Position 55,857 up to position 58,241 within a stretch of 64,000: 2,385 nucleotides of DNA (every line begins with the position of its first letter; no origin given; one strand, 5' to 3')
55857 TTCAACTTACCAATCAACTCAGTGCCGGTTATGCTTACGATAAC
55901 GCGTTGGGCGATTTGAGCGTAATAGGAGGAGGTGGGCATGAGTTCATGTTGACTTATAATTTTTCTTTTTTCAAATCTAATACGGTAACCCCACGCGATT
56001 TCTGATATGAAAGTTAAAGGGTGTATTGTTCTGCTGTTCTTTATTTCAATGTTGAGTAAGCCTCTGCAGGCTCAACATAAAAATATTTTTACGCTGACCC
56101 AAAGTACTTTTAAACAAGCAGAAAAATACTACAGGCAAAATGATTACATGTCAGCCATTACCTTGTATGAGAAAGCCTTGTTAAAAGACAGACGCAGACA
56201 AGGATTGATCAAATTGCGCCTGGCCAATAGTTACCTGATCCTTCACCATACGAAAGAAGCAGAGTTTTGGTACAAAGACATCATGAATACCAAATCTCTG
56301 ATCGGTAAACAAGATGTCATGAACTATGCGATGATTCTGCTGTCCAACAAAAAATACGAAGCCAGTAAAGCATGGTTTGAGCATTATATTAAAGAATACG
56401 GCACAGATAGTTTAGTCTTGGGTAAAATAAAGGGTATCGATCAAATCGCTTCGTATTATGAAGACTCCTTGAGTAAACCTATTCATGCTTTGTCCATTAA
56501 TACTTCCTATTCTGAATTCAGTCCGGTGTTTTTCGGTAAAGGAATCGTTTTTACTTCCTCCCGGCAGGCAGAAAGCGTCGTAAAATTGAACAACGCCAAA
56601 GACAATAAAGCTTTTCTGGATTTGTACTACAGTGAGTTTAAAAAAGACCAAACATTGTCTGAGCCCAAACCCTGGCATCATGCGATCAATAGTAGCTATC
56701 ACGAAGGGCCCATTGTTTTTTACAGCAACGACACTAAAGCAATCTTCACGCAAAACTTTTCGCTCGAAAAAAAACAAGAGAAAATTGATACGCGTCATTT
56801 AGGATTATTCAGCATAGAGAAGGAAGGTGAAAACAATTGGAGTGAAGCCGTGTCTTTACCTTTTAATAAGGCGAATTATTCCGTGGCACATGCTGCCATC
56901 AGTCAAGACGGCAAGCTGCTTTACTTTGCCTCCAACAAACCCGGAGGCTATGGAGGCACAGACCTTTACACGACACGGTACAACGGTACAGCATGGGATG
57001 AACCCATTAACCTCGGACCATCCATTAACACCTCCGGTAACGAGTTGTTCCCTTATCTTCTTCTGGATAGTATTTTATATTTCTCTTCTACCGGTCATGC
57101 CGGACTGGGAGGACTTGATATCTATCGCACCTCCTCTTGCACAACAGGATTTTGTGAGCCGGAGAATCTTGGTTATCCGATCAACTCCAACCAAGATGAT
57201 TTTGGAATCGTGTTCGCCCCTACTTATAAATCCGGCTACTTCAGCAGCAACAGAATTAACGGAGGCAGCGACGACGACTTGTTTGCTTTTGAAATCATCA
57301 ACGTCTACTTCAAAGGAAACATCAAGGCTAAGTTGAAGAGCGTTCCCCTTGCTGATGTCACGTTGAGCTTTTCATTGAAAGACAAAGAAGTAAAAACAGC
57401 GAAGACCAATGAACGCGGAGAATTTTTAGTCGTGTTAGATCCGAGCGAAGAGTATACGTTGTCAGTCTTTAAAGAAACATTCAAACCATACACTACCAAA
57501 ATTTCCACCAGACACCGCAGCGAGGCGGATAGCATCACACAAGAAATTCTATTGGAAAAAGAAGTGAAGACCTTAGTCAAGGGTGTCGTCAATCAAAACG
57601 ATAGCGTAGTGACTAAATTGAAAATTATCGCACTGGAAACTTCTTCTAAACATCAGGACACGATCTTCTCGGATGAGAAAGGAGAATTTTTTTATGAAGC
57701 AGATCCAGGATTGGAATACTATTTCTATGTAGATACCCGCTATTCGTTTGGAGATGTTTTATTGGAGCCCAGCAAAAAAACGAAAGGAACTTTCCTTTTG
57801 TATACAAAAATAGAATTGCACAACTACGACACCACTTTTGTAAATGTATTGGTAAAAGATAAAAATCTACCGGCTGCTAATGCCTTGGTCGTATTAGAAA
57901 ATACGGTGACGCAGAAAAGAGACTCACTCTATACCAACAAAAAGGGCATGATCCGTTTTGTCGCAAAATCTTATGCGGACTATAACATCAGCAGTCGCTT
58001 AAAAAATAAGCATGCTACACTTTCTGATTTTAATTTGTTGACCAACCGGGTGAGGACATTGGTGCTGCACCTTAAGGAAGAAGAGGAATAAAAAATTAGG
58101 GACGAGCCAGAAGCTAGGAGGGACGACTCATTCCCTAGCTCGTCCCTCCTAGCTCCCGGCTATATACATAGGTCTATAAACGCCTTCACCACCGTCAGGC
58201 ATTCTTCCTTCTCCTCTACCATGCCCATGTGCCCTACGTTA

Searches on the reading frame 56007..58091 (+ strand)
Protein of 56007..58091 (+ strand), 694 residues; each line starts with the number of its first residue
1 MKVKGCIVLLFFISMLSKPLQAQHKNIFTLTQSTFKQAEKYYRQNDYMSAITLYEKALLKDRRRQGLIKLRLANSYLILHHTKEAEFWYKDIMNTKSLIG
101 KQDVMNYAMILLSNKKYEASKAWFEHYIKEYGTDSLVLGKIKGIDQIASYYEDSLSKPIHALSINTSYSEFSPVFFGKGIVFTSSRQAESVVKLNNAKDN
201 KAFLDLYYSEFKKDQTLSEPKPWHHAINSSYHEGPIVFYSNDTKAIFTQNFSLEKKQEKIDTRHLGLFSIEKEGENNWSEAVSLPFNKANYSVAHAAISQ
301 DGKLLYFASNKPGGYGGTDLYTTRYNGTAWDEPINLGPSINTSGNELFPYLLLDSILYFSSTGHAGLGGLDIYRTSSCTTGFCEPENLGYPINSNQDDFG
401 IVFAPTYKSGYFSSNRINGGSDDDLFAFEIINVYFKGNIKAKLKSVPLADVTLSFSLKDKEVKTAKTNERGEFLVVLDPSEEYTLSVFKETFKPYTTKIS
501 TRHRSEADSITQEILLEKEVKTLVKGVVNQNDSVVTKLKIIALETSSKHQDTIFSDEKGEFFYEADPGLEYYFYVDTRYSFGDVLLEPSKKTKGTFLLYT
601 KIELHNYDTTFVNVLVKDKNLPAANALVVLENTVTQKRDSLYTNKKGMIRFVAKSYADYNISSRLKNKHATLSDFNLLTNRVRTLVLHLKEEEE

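Call 3: search_protein_families(library=pfam, proteins=[window:56007-58091:+], max_evalue=1)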
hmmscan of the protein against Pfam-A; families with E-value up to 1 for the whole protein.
window:56007-58091:+ (694 aa): 13 families
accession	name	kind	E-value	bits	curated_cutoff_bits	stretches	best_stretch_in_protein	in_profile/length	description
PF07676.18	PD40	-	5.4e-13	49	20.9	2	297-321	15-37/38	WD40-like Beta Propeller Repeat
PF13620.12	CarboxypepD_reg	-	1.9e-11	44.6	32.3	2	439-500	6-68/82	Carboxypeptidase regulatory-like domain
PF07719.23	TPR_2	-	0.00026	21.3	27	1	36-61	6-31/34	Tetratricopeptide repeat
PF13715.12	CarbopepD_reg_2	-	0.0012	19.3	32.2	1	436-508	2-71/88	CarboxypepD_reg-like domain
PF17789.7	MG4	-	0.0018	18.9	24.7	1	612-653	18-60/95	Macroglobulin domain MG4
PF13432.12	TPR_16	-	0.0062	17.4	32.7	1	36-77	2-42/65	Tetratricopeptide repeat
PF20598.4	DUF6795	-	0.0078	16.9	27.4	0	443-491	9-58/103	Domain of unknown function (DUF6795)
PF14559.12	TPR_19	-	0.017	15.9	25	1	43-92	3-51/68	Tetratricopeptide repeat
PF12895.13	ANAPC3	-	0.059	14.1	27.2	1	32-87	24-77/82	Anaphase-promoting complex, cyclosome, subunit 3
PF00515.34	TPR_1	-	0.063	13.6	27.8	1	39-59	9-29/34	Tetratricopeptide repeat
PF13428.12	TPR_14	-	0.13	13.4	23.5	0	41-64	11-34/44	Tetratricopeptide repeat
PF13424.12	TPR_12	-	0.13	12.9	30.1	0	41-85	13-64/77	Tetratricopeptide repeat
PF13181.12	TPR_8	-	0.46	11.2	25.7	1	105-129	5-29/34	Tetratricopeptide repeat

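Call 4: search_protein_families(library=ncbifam, proteins=[window:56007-58091:+], max_evalue=1)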
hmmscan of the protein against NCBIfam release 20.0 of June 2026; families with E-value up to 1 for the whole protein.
window:56007-58091:+ (694 aa): 6 families
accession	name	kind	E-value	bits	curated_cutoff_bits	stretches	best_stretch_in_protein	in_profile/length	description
NF053607.1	CHU_0125_OmpA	equivalog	2.8e-78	264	620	2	31-515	19-512/639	CHU_0125 family OmpA-like outer membrane integrity protein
NF052230.1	T9SS_PorE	exception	1.6e-72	244.8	600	1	32-510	19-499/648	PorE family type IX secretion system protein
TIGR02521.1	type_IV_pilW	equivalog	0.0021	17.6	154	1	22-129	22-127/234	type IV pilus biogenesis/stability protein PilW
TIGR02795.1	tol_pal_ybgF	equivalog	0.0026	18.3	90.1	0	32-94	40-104/119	tol-pal system protein YbgF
NF033920.0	C39_PA2778_fam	equivalog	0.013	15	150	1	32-123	157-246/255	PA2778 family cysteine peptidase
TIGR02917.1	PEP_TPR_lipo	equivalog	0.034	12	312.2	1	37-131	709-800/899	XrtA/PEP-CTERM system TPR-repeat protein PrsT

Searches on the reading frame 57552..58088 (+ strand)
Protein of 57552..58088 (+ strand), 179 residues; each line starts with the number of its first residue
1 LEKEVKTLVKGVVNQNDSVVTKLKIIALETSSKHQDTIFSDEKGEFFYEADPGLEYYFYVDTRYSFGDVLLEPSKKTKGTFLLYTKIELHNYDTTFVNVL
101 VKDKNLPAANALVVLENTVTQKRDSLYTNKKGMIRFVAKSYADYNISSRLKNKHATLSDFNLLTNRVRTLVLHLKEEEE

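Call 87: search_protein_families(library=pfam, proteins=[window:57552-58088:+], max_evalue=0.1)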
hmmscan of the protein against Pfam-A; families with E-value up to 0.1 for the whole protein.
window:57552-58088:+ (179 aa): 3 families
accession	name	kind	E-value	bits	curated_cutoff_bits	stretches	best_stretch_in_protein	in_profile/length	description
PF13620.12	CarboxypepD_reg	-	2.5e-06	28.2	32.3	1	101-172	6-79/82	Carboxypeptidase regulatory-like domain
PF17789.7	MG4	-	0.0018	18.9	24.7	1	97-138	18-60/95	Macroglobulin domain MG4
PF20598.4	DUF6795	-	0.011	16.5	27.4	0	9-46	1-41/103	Domain of unknown function (DUF6795)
